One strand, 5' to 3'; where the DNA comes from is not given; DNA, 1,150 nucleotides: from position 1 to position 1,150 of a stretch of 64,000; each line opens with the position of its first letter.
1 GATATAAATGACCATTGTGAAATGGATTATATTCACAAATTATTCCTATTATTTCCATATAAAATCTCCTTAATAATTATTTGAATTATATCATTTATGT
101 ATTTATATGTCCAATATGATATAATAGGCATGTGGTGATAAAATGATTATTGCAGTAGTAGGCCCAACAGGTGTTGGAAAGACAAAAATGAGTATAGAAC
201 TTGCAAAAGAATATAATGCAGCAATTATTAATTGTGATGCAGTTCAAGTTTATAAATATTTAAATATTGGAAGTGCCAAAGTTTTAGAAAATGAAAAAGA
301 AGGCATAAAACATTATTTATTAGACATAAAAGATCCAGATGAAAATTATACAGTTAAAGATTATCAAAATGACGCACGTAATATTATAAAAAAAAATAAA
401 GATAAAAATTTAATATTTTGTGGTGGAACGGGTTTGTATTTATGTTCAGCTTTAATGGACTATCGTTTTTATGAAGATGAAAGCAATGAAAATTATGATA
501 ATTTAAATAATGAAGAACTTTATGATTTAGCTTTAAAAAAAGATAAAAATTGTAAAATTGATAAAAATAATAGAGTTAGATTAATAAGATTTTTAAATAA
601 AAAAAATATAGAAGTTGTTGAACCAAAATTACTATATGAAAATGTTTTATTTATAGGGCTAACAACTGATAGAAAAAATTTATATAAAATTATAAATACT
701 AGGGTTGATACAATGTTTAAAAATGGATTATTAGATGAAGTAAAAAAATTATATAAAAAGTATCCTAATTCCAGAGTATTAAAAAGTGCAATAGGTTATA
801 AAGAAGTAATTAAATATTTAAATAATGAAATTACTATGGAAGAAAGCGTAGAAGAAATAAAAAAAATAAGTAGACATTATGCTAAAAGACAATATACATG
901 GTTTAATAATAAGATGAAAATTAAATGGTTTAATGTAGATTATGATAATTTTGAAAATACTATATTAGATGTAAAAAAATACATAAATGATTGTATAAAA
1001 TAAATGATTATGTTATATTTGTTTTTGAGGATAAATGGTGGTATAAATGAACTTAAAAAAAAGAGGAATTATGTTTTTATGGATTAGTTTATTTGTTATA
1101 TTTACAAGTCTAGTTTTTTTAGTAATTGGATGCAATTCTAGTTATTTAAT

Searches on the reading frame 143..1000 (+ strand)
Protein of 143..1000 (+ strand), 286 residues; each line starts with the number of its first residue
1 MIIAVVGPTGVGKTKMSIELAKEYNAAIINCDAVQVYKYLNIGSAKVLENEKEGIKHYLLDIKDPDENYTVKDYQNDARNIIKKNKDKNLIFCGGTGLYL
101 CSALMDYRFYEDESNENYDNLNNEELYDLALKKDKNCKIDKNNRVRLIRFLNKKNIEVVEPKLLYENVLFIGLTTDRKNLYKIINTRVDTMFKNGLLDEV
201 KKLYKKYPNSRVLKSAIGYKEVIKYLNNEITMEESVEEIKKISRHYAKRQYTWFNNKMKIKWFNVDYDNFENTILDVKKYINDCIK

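Call 104: find_encoding_contigs(protein=window:143-1000:+, flank=10000, max_places=2)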
Protein window:143-1000:+ (286 aa): 2 contigs read that carry it; 1 place shown.
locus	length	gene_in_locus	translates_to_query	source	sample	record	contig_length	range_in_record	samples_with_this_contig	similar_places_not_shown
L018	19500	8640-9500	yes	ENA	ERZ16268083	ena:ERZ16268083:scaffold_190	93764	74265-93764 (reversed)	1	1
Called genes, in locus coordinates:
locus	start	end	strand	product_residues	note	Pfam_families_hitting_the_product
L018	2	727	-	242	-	?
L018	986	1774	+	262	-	PF01148:CTP_transf_1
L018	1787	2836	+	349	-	PF02163:Peptidase_M50, PF13180:PDZ_2 (weak), PF00595:PDZ, PF17820:PDZ_6 (weak)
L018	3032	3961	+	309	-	PF00318:Ribosomal_S2, PF07498:Rho_N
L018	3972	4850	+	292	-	PF25025:EF-Ts_N (weak), PF00889:EF_TS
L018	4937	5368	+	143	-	-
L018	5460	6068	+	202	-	-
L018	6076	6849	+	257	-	-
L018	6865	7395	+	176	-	PF01765:RRF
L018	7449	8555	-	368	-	PF05636:HIGH_NTase1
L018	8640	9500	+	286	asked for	PF01745:IPT, PF01715:IPPT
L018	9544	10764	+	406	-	PF09992:NAGPA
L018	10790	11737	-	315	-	PF01841:Transglut_core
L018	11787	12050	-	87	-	PF01649:Ribosomal_S20p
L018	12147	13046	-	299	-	PF10646:Germane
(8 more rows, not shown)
